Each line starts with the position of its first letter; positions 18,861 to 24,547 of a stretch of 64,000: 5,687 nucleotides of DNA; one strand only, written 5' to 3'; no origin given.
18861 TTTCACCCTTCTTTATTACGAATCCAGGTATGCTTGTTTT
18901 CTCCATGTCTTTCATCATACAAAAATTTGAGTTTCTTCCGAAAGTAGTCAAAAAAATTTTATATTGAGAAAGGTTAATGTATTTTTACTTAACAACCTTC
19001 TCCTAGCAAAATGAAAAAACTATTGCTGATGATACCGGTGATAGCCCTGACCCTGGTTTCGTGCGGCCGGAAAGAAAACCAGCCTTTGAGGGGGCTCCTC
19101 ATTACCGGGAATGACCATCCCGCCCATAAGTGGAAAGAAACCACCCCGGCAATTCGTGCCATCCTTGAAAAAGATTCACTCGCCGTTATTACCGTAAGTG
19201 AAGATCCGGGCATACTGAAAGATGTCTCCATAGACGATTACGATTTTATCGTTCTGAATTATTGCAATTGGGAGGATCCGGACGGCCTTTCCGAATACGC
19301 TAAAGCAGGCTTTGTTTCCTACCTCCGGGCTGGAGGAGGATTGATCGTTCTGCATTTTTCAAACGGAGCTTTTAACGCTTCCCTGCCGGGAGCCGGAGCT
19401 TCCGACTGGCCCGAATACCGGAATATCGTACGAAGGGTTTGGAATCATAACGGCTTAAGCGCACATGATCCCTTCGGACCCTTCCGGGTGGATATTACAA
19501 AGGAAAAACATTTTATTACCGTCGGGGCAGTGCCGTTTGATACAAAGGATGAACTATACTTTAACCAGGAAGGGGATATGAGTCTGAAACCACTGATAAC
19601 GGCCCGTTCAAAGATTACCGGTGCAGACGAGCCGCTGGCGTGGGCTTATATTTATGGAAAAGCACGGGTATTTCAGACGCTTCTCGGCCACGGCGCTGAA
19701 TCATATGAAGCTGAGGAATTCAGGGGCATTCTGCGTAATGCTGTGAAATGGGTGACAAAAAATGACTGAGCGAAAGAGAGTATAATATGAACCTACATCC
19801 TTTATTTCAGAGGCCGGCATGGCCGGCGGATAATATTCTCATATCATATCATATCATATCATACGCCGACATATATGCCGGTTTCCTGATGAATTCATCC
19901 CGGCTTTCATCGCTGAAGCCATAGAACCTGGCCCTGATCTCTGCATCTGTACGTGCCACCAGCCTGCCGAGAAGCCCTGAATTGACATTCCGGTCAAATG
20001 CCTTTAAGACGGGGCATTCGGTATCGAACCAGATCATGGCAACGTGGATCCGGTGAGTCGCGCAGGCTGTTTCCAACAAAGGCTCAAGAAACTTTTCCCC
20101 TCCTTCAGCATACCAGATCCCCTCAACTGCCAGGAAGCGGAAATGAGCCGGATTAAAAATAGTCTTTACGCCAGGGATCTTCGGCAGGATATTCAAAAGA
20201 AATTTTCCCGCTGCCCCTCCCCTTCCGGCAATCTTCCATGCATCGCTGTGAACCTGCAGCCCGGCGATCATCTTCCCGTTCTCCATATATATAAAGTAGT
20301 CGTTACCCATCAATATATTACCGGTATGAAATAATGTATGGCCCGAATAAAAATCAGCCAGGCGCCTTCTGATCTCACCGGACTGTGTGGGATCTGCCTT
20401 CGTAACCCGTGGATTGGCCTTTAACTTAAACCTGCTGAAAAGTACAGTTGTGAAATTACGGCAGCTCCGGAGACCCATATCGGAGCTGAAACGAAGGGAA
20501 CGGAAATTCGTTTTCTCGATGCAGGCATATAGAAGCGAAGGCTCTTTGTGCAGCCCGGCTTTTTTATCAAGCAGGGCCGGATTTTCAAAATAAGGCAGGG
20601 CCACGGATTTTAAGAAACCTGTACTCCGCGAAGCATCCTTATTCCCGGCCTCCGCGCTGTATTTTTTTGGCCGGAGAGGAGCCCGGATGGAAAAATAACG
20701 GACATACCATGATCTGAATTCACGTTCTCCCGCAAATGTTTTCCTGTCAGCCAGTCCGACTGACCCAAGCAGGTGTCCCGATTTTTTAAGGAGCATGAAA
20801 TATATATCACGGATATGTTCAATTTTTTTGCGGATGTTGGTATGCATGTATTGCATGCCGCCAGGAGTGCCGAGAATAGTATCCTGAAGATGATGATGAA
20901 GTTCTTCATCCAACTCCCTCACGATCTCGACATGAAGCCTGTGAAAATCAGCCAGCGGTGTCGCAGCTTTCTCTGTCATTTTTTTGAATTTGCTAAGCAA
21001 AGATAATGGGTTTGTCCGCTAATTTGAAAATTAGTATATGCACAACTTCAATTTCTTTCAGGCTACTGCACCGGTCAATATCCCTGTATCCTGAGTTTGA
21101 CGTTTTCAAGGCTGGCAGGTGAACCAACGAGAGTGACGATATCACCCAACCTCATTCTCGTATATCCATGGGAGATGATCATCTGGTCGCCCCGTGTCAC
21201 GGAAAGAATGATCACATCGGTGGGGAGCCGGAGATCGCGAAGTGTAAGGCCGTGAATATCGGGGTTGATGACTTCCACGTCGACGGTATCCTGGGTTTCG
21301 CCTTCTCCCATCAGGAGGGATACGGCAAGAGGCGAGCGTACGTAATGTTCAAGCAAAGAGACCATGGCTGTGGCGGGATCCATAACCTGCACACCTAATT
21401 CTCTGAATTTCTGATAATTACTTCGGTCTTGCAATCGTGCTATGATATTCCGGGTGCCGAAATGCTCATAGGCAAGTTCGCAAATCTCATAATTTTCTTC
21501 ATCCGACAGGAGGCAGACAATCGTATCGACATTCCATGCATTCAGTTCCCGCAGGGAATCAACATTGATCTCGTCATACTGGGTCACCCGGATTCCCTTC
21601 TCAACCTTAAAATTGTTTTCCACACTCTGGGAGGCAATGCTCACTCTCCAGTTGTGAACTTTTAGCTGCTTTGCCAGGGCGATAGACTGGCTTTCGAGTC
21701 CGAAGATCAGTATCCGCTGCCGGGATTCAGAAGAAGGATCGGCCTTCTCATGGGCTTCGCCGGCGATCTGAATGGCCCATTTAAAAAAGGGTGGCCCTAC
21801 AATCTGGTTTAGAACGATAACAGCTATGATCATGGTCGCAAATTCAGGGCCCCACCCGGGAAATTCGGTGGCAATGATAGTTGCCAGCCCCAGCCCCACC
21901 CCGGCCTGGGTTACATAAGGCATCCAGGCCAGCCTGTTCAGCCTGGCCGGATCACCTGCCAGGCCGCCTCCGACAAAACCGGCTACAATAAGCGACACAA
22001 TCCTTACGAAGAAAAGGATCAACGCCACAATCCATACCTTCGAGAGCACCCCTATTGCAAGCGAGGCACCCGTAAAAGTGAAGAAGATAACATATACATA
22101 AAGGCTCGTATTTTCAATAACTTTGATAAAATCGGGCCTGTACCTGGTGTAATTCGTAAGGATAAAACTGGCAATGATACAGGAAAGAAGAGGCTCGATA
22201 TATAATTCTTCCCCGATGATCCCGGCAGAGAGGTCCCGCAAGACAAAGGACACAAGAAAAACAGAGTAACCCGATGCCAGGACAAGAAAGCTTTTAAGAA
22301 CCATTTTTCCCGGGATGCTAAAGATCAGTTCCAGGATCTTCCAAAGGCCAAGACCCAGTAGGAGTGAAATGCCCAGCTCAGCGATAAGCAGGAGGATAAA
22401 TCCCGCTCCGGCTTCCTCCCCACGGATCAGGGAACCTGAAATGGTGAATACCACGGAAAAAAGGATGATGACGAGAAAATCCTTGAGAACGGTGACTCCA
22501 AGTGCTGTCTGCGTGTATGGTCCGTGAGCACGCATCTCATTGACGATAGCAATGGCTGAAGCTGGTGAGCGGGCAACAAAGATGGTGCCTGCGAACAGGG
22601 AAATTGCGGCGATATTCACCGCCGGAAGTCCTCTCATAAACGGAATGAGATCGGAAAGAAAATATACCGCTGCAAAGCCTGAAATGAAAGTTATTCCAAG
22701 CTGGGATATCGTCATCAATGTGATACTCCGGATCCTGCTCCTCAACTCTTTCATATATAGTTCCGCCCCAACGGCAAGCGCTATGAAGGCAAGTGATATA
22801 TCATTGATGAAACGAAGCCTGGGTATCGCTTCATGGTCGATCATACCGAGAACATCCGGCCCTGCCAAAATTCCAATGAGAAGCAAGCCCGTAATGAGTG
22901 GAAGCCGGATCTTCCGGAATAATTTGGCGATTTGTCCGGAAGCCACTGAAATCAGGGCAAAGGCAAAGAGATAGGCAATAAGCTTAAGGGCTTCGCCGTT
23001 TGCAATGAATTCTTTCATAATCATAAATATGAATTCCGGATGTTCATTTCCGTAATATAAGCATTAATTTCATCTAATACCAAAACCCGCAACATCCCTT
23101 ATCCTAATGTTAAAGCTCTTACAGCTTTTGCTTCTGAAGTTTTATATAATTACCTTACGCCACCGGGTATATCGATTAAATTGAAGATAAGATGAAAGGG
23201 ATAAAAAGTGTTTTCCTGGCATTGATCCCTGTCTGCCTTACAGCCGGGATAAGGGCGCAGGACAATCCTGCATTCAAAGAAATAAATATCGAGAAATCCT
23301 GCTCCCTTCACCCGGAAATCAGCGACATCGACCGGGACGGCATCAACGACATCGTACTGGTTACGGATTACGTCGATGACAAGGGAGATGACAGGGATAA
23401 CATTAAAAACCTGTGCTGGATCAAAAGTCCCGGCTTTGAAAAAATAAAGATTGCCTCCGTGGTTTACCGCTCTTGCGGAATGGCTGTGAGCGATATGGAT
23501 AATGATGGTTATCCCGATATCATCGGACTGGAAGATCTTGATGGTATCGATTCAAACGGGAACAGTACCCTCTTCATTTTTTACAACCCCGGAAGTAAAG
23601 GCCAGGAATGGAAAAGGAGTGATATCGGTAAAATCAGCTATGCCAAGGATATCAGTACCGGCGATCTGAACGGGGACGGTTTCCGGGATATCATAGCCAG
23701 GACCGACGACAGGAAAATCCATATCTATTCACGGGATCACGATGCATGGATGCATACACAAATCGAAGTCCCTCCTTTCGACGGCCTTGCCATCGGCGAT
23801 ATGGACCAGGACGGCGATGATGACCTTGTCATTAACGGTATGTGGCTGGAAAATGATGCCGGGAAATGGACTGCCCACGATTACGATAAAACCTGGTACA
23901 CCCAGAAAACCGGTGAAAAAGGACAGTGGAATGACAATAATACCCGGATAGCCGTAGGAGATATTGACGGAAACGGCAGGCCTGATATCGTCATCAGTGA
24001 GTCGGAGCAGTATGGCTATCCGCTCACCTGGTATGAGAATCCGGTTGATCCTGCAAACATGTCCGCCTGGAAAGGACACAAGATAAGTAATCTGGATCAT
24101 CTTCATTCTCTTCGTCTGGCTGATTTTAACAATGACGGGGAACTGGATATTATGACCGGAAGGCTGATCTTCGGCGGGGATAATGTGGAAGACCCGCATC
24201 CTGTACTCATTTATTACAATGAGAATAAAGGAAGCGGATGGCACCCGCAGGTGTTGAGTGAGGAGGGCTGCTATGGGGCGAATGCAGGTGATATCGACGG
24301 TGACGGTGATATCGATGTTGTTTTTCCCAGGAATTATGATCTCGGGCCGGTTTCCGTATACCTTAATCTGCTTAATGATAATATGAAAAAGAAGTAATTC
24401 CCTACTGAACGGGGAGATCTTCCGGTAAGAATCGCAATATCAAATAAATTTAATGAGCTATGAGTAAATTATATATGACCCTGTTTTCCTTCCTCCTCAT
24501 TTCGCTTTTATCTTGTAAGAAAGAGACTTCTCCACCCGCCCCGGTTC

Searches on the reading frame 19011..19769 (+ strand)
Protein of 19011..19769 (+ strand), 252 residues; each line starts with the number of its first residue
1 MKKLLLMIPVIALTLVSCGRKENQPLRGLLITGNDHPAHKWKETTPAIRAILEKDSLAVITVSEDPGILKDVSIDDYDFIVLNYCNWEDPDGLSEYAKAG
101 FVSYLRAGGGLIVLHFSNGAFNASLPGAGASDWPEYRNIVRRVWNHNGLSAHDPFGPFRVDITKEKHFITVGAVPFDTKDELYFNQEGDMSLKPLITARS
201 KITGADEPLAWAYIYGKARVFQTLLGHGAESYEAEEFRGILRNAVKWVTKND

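Call 79: search_protein_families(library=pfam, proteins=[window:19011-19769:+], max_evalue=0.000001)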
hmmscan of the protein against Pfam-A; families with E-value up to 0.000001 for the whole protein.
window:19011-19769:+ (252 aa): 1 family
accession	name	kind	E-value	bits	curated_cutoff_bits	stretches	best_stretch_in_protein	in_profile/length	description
PF06283.17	ThuA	-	1.9e-29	103.9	33.4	1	31-248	5-209/209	Trehalose utilisation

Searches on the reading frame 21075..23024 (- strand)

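Call 79: search_protein_families(library=pfam, proteins=[window:21075-23024:-], max_evalue=0.000001)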
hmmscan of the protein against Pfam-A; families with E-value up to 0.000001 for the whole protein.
window:21075-23024:- (649 aa): 3 families
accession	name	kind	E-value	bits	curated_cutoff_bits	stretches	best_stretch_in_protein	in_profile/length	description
PF00999.27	Na_H_Exchanger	-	1.1e-26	94.1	26.2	1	31-415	8-370/375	Sodium/hydrogen exchanger, transmembrane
PF02254.24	TrkA_N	-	6.1e-12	46.3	23.8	1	438-546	1-111/116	TrkA-N domain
PF02080.26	TrkA_C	-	1.7e-10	41.1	27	1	587-643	9-67/71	TrkA-C domain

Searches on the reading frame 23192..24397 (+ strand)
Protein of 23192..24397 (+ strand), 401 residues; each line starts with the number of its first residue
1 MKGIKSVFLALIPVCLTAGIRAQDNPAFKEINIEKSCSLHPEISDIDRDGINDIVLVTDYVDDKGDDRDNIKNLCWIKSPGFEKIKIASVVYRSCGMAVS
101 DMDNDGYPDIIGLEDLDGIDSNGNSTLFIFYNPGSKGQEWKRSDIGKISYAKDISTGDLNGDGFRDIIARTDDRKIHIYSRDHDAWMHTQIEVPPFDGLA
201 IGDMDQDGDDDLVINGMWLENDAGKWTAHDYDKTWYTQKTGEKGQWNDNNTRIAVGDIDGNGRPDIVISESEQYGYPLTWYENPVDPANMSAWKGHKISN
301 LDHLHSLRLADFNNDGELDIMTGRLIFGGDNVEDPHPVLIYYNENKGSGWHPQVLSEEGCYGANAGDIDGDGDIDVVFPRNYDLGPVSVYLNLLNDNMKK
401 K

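Call 79: search_protein_families(library=pfam, proteins=[window:23192-24397:+], max_evalue=0.000001)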
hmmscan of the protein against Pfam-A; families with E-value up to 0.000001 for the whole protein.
window:23192-24397:+ (401 aa): 3 families
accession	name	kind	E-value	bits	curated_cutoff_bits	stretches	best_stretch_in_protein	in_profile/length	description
PF13517.12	FG-GAP_3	-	2.5e-26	92.5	26.9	1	101-168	1-60/61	FG-GAP-like repeat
PF01839.29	FG-GAP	-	1.1e-15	57.6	22.1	0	250-269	2-21/37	FG-GAP repeat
PF22301.2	AUDH_beta_propeller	-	8.4e-10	39.2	27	0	278-355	4-82/179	Aldos-2-ulose dehydratase, beta-propeller domain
